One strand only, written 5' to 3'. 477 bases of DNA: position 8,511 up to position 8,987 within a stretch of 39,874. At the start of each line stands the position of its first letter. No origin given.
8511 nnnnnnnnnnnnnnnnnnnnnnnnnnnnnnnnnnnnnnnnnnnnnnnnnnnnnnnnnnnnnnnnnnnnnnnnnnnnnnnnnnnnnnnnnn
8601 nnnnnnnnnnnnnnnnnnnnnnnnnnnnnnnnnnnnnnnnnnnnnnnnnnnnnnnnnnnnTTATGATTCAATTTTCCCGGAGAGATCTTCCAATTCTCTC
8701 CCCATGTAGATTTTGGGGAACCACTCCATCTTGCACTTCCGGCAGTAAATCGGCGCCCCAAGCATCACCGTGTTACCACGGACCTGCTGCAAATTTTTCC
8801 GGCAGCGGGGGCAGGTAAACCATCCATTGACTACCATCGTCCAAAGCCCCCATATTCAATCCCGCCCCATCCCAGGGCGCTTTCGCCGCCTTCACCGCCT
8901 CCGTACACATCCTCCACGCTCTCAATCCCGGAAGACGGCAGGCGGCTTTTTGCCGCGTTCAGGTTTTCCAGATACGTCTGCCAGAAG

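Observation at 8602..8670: Two-copy RNA element: an identical 28-nt box followed by a covarying terminator hairpin in front of two separate virion operons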

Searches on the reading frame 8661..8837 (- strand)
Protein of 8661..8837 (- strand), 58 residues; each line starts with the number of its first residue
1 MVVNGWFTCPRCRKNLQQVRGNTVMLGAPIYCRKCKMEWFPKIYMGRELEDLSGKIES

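Call 7: search_protein_families(library=phrogs, proteins=[window:8661-8837:-], max_evalue=0.01)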
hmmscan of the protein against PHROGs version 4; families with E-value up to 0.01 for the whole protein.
window:8661-8837:- (58 aa): 2 families
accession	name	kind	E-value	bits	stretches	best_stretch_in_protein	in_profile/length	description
phrog_5602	-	unknown function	5.4e-05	23.8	1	5-39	17-52/60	-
phrog_6081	-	unknown function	0.0028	18.2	1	7-40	117-154/169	-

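Call 14: search_protein_families(library=pfam, proteins=[window:8661-8837:-], max_evalue=0.01)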
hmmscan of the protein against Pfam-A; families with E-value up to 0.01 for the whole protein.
window:8661-8837:- (58 aa): 2 families
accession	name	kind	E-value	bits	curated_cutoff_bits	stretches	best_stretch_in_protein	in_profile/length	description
PF14205.11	Cys_rich_KTR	-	8.5e-08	32.3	25.5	1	5-39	2-37/54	Cysteine-rich KTR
PF00412.28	LIM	-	0.0049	17.5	22.9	1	7-38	27-56/58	LIM domain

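Call 72: find_homologous_proteins(query=window:8661-8837:-, max_evalue=0.001)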
Query window:8661-8837:- (58 aa): 4 proteins with E <= 0.001 among 4 candidates.
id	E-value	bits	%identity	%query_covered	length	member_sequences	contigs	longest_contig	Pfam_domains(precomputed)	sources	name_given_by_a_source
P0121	1.7e-34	133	98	100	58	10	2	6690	PF14205.12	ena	-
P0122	2.4e-29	117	95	100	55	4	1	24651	-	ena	-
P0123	2.6e-17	79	64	86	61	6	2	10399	PF14205.12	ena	-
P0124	6.4e-9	53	100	45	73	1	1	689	-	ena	-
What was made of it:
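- Tried and rejected: A single-sequence homologue search with KTR found only 4 proteins (call 72).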

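Call 73: search_dna_similar(query=window:8664-8837:-, collection=phages, mode=protein, max_evalue=0.01, max_rows=40)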
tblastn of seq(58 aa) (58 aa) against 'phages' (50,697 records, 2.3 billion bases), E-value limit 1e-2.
Records with a match: 1; places in all: 1; records where one place covers at least 80% of the query: 1.
Best place of each record, by identity: <60% 1.
By first word of the organism name: Bacteriophage 1.
By host as written in the record: - 1.
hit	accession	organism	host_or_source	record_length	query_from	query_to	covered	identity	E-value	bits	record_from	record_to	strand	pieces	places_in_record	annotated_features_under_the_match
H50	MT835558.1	Bacteriophage sp.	human fecal samples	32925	4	53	86%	42.3%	6e-5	43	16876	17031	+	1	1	record has no annotation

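Call 74: get_annotated_region(hit=H50, flank=3000)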
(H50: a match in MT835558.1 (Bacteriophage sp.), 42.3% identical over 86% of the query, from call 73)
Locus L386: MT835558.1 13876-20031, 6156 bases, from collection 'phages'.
description: UNVERIFIED: Bacteriophage sp. clone scaffold_172 genomic sequence.
organism: Bacteriophage sp. (NCBI taxid 38018)
taxonomy: Viruses
host: -; source: human fecal samples; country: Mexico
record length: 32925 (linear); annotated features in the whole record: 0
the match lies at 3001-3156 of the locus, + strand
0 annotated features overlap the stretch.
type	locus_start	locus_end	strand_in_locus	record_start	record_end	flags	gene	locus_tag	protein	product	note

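Call 78: search_dna_similar(query=window:8664-8837:-, collection=plasmids, mode=protein, max_evalue=1, max_rows=30, rows=spread)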
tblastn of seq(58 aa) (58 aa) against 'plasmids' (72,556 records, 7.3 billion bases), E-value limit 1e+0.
Records with a match: 164; places in all: 168; records where one place covers at least 80% of the query: 0.
Best place of each record, by identity: <60% 164.
By first word of the organism name: Campylobacter 156; Enterococcus 4; Glaesserella 2; Pasteurella 1; Streptococcus 1.
By predicted mobility (MOB-suite, as given by PLSDB): conjugative 155; mobilizable 5; non-mobilizable 4.
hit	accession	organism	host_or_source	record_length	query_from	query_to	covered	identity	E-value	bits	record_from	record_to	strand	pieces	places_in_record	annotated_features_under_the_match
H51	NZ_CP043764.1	Campylobacter jejuni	chicken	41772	6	45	69%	36.6%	4e-1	34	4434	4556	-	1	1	cysteine-rich KTR domain-containing protein | hypothetical protein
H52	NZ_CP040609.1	Campylobacter sp. CFSAN093226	Homo sapiens,human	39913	6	43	66%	38.5%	9e-1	33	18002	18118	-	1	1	cysteine-rich KTR domain-containing protein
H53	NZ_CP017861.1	Campylobacter jejuni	chicken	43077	6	43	66%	38.5%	9e-1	33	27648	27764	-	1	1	cysteine-rich KTR domain-containing protein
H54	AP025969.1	Campylobacter jejuni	Homo sapiens,feces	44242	6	43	66%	38.5%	9e-1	33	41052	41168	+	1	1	none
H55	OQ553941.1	Campylobacter jejuni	Homo sapiens,human,feces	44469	6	43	66%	38.5%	9e-1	33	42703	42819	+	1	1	none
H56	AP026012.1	Campylobacter jejuni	Homo sapiens,feces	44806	6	43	66%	38.5%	9e-1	33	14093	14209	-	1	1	none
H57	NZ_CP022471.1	Campylobacter jejuni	human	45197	6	43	66%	38.5%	9e-1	33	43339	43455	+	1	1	cysteine-rich KTR domain-containing protein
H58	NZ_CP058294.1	Campylobacter jejuni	Gallus gallus,cecal contents of broiler ...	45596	6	43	66%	38.5%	9e-1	33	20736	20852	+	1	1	cysteine-rich KTR domain-containing protein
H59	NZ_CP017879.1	Campylobacter coli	chicken liver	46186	6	43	66%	38.5%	9e-1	33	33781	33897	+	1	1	cysteine-rich KTR domain-containing protein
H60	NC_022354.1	Campylobacter jejuni subsp. jejuni 00-2544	Homo sapiens,stool sample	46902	6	43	66%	38.5%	9e-1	33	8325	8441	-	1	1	cysteine-rich KTR domain-containing protein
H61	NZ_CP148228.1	Campylobacter jejuni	-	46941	6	43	66%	38.5%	9e-1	33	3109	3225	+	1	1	cysteine-rich KTR domain-containing protein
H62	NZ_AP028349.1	Campylobacter jejuni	Homo sapiens,feces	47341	6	43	66%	38.5%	9e-1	33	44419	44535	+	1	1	cysteine-rich KTR domain-containing protein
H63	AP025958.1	Campylobacter jejuni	Homo sapiens,feces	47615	6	43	66%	38.5%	9e-1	33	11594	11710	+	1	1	none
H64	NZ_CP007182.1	Campylobacter coli RM4661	-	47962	6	43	66%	38.5%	9e-1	33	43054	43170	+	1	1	cysteine-rich KTR domain-containing protein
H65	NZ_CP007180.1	Campylobacter coli RM5611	-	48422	6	43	66%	38.5%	9e-1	33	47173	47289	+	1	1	cysteine-rich KTR domain-containing protein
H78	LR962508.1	Enterococcus faecalis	-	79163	6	43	66%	38.5%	9e-1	33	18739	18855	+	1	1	none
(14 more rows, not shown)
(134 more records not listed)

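Call 79: get_annotated_region(hit=H78, flank=2500)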
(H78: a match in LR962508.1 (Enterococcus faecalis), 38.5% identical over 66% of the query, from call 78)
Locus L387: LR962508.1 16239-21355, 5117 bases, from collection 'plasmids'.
description: Enterococcus faecalis isolate 28099_2#18 genome assembly, plasmid: 2
organism: Enterococcus faecalis (NCBI taxid 1351)
taxonomy: Bacteria; Bacillota; Bacilli; Lactobacillales; Enterococcaceae; Enterococcus; Enterococcus faecalis
host: -; source: -; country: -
typing (MOB-suite, as given by PLSDB): mobilizable; replicon rep_cluster_1027; relaxase MOBP
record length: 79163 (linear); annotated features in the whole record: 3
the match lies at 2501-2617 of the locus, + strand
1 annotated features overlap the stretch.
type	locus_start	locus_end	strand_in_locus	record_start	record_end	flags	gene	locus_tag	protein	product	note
predicted_resistance_gene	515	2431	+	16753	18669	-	tet(O)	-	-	tetracycline resistance ribosomal protection protein Tet(O)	predicted by amrfinderplus; class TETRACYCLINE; identity 99.84%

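Call 80: get_annotated_region(hit=H60, flank=2500)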
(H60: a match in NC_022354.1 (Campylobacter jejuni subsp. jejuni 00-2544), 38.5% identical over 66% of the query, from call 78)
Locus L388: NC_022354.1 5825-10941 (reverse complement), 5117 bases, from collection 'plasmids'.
description: Campylobacter jejuni subsp. jejuni 00-2544 plasmid unnamed, complete sequence
organism: Campylobacter jejuni subsp. jejuni 00-2544 (NCBI taxid 1383068)
taxonomy: Bacteria; Campylobacterota; Epsilonproteobacteria; Campylobacterales; Campylobacteraceae; Campylobacter; Campylobacter jejuni; Campylobacter jejuni subsp. jejuni 00-2544
host: -; source: Homo sapiens,stool sample; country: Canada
typing (MOB-suite, as given by PLSDB): conjugative; replicon rep_cluster_475; relaxase MOBP; mating-pair formation MPF_T
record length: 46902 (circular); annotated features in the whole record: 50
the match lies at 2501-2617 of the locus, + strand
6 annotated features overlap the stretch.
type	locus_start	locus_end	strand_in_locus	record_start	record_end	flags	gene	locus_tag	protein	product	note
CDS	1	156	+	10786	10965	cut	-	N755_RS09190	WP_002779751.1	hypothetical protein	-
predicted_resistance_gene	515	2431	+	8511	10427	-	tet(O)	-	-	tetracycline resistance ribosomal protection protein Tet(O)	predicted by amrfinderplus; class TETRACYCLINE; identity 100.0%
CDS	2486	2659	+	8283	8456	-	-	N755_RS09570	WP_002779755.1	cysteine-rich KTR domain-containing protein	-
CDS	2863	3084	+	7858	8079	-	-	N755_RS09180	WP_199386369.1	hypothetical protein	-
CDS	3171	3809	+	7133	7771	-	-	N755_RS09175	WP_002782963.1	IS607-like element ISChh1 family transposase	GO:0006313 - DNA transposition [Evidence IEA]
CDS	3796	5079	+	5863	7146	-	-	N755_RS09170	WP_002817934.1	RNA-guided endonuclease TnpB family protein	-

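Call 84: find_homologous_proteins(query=A4, max_evalue=0.001)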
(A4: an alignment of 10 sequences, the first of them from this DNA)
Query A4 (10 sequences) (58 aa, profile of the alignment): 1959 proteins with E <= 0.001 among 2048 candidates; the best 120 are listed.
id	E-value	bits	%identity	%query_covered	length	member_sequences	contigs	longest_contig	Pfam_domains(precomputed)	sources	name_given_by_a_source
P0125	2.5e-28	115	61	88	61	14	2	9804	-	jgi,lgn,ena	-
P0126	6.5e-26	108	65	88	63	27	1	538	PF14205.12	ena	-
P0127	3.0e-25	105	53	88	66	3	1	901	-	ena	-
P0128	4.7e-25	105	48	100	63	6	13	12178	PF14205.12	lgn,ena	-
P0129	8.0e-25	104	61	84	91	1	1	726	PF14205.12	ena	-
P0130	8.3e-25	104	41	84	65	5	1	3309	-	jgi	-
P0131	1.7e-24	103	49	88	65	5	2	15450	-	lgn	-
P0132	1.7e-24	103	42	86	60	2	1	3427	-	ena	-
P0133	1.7e-24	103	59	88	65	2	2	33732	PF14205.12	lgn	-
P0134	1.8e-24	103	59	84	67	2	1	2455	PF14205.12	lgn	-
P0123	2.2e-24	103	64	86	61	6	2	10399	PF14205.12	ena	-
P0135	3.6e-24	102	67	88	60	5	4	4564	PF14205.12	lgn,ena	-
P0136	4.3e-24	102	49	88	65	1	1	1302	-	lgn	-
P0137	4.5e-24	102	57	88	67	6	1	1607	-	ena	-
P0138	5.6e-24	101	52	100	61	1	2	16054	PF14205.12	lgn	-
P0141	1.3e-23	100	57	81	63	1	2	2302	PF14205.12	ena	-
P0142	1.4e-23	100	67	84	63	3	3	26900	PF14205.12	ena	-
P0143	2.1e-23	100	67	84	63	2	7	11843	PF14205.12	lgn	-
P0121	3.2e-23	99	98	100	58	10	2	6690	PF14205.12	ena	-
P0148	1.2e-22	97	63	88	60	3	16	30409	PF14205.12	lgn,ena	-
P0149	1.4e-22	97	52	86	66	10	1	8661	PF14205.12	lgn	-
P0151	2.1e-22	96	65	84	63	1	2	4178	PF14205.12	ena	-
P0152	2.8e-22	96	48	86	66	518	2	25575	-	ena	-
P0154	3.0e-22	96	63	88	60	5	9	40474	PF14205.12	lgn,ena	-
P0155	3.9e-22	95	61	84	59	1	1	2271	PF14205.12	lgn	-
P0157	6.2e-22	95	40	78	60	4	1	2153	PF14205.12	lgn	-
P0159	1.1e-21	94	48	86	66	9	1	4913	PF14205.12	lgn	-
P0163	2.1e-21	93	41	84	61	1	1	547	PF14205.12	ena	-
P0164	4.7e-21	92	42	88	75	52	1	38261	-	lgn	-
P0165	5.6e-21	92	49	78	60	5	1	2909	PF14205.12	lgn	-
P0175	2.3e-18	83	49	88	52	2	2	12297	PF14205.12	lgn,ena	-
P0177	3.8e-18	83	49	88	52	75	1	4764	PF14205.12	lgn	-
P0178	5.5e-18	82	47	88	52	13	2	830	PF14205.12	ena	-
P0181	1.4e-17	81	43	71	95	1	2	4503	PF14205.12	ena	-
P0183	1.0e-16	78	38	66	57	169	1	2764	PF14205.12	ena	-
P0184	1.1e-16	78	38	66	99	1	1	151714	PF14205.12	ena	-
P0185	1.4e-16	78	38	66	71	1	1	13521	PF14205.12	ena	-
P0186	1.6e-16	78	38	66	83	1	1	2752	PF14205.12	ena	-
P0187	2.3e-16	77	38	66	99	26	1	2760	PF14205.12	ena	-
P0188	2.4e-16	77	43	88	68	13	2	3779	PF14205.12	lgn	-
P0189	3.1e-16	77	38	66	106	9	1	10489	PF14205.12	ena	-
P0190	7.9e-16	75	36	91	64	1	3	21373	PF14205.12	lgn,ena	-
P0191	8.9e-16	75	38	66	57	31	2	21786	PF14205.12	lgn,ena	-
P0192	1.2e-15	75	44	86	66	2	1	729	PF14205.12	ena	-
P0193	1.7e-15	74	36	91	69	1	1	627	PF14205.12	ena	-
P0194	1.7e-15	74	38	66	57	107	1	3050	PF14205.12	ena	-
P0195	1.9e-15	74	44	66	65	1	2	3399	PF14205.12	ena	-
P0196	1.9e-15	74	44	66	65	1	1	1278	PF14205.12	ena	-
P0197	1.9e-15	74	39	90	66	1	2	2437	PF14205.12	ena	-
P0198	2.1e-15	74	41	90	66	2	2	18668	PF14205.12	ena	-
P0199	2.5e-15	74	38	91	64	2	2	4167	PF14205.12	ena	-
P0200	2.9e-15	73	44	57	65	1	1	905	PF14205.12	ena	-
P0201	3.3e-15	73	38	66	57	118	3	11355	PF14205.12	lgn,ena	-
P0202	5.2e-15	73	36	91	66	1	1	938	PF14205.12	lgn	-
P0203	5.9e-15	72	39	90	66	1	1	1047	PF14205.12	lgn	-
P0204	6.2e-15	72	45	74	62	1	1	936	PF14205.12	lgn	-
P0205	6.3e-15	72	35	91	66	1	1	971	PF14205.12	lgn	-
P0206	6.3e-15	72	38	66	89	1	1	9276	PF14205.12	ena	-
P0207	6.8e-15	72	35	91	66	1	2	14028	PF14205.12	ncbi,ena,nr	ncbi:MAG: cysteine-rich KTR domain-containing protein [Oscillospiraceae bacterium]|nr:cysteine-rich 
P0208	7.2e-15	72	33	84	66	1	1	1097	PF14205.12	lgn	-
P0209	7.3e-15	72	39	69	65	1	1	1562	PF14205.12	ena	-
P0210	7.3e-15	72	37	90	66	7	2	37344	PF14205.12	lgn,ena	-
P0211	7.9e-15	72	36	91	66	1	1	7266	PF14205.12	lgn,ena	-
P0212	7.9e-15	72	37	90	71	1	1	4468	PF14205.12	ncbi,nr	ncbi:MAG: hypothetical protein HFF35_10175 [Oscillospiraceae bacterium]|nr:hypothetical protein [Osc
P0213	8.2e-15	72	44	57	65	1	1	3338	PF14205.12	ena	-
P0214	8.3e-15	72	38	66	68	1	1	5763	PF14205.12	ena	-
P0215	9.0e-15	72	41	74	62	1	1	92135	PF14205.12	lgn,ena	-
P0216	9.4e-15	72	44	57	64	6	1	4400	PF14205.12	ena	-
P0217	9.5e-15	72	35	90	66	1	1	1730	PF14205.12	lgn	-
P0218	1.0e-14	72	36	91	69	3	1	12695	PF14205.12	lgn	-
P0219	1.0e-14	72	41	57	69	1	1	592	PF14205.12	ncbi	-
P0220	1.0e-14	72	44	69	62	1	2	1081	PF14205.12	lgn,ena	-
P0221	1.0e-14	72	37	84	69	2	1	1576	PF14205.12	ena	-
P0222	1.1e-14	72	39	90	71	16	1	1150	PF14205.12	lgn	-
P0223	1.1e-14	72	35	91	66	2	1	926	PF14205.12,PF13248.12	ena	-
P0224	1.1e-14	72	41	66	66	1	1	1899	PF14205.12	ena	-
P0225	1.2e-14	71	41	90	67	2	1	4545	PF14205.12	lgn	-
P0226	1.2e-14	71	36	91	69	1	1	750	PF14205.12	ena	-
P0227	1.3e-14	71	44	69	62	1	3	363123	PF14205.12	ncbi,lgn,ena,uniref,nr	ncbi:cysteine-rich KTR domain-containing protein [Extibacter muris]|uniref:Conjugal transfer protein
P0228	1.3e-14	71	36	91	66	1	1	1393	PF14205.12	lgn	-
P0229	1.4e-14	71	37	90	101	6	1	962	PF14205.12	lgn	-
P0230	1.4e-14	71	44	57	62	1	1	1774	PF14205.12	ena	-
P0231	1.5e-14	71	36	66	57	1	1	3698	PF14205.12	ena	-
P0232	1.6e-14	71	38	66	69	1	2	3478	PF14205.12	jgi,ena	-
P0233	1.6e-14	71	44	57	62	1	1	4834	PF14205.12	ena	-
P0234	1.7e-14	71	38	66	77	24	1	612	PF14205.12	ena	-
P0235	1.7e-14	71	36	74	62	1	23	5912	PF14205.12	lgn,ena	-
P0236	1.8e-14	71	39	69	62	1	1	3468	PF14205.12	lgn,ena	-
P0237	1.9e-14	71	42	60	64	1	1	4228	PF14205.12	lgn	-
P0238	1.9e-14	71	38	66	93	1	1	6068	PF14205.12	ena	-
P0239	1.9e-14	71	36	74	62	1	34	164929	PF14205.12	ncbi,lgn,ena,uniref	ncbi:cysteine-rich KTR domain-containing protein [Thomasclavelia cocleata]|uniref:cysteine-rich KTR 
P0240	1.9e-14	71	44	57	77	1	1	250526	PF14205.12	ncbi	ncbi:MAG: cysteine-rich KTR domain-containing protein [Mediterraneibacter gnavus]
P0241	1.9e-14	71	33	84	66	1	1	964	PF14205.12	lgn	-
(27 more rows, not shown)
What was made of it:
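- Tried and rejected: The profile search was needed (call 84).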

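Call 85: find_encoding_contigs(protein=P0227, flank=4000, max_places=1)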
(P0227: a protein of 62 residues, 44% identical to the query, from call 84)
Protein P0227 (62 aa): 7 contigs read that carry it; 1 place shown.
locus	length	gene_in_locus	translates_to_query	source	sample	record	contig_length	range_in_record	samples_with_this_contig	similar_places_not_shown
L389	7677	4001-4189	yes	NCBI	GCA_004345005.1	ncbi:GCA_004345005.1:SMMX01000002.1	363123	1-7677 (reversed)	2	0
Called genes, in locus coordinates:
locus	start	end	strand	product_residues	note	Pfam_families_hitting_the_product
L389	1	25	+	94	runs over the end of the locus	PF01022:HTH_5, PF12802:MarR_2 (weak), PF12840:HTH_20, PF13412:HTH_24 (weak), PF08279:HTH_11 (weak)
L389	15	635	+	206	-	PF13630:SdpI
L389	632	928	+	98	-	PF07853:DUF1648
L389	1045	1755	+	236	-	PF00005:ABC_tran, PF13304:AAA_21 (weak)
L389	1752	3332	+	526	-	PF09847:12TM_1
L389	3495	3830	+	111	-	PF00392:GntR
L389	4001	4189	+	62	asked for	PF14205:Cys_rich_KTR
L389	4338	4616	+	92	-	PF01527:HTH_Tnp_1 (weak)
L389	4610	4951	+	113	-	PF05717:TnpB_IS66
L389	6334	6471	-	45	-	-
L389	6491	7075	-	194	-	PF01810:LysE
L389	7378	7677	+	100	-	PF01548:DEDD_Tnp_IS110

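Call 86: find_encoding_contigs(protein=P0239, flank=4000, max_places=1)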
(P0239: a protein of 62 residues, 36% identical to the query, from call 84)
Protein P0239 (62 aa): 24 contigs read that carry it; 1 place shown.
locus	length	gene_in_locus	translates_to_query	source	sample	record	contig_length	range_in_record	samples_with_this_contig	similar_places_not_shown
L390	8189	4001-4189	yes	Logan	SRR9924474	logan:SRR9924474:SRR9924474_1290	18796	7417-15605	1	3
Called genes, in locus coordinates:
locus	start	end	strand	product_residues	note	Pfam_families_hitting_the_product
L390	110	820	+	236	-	PF00440:TetR_N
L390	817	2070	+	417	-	PF05977:MFS_3, PF07690:MFS_1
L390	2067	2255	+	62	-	PF14205:Cys_rich_KTR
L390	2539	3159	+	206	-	PF00440:TetR_N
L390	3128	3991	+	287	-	PF01551:Peptidase_M23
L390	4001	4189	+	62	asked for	PF14205:Cys_rich_KTR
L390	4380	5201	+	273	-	PF00376:MerR, PF13411:MerR_1, PF06445:GyrI-like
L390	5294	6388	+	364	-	PF14399:BtrH_N, PF16169:DUF4872 (weak)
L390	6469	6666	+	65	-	PF14205:Cys_rich_KTR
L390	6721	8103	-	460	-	PF01554:MatE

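Call 87: find_encoding_contigs(protein=P0240, flank=4000, max_places=1)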
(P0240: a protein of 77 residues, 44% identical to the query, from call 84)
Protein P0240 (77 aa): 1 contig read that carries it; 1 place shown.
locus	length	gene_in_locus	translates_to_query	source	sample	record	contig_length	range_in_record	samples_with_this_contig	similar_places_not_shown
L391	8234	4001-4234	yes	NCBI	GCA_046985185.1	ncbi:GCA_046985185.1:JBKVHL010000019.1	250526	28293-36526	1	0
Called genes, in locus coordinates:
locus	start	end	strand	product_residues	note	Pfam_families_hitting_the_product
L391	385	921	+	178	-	PF00085:Thioredoxin, PF13098:Thioredoxin_2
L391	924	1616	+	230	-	PF02683:DsbD_TM, PF13386:DsbD_2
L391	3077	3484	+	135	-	PF01451:LMWPc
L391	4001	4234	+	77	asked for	PF14205:Cys_rich_KTR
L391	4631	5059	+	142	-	PF13384:HTH_23 (faint), PF08281:Sigma70_r4_2 (faint)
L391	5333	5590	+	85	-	-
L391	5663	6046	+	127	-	PF02452:PemK_toxin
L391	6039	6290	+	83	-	PF12728:HTH_17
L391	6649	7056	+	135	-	PF12728:HTH_17 (faint)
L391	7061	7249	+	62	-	PF12728:HTH_17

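Call 88: find_encoding_contigs(protein=P0215, flank=4000, max_places=1)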
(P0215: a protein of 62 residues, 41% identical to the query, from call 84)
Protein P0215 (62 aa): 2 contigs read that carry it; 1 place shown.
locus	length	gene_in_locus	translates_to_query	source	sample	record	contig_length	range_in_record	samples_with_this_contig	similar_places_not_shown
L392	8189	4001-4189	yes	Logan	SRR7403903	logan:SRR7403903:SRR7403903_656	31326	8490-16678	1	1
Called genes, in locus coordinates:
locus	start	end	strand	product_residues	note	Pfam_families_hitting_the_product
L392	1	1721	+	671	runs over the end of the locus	PF05569:Peptidase_M56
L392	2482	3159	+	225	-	PF00440:TetR_N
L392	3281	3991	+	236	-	PF01551:Peptidase_M23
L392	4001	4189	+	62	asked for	PF14205:Cys_rich_KTR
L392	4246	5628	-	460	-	PF01554:MatE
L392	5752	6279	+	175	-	PF03551:PadR, PF13601:HTH_34 (weak)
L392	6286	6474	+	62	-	PF14205:Cys_rich_KTR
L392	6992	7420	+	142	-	-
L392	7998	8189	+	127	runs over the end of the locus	PF02452:PemK_toxin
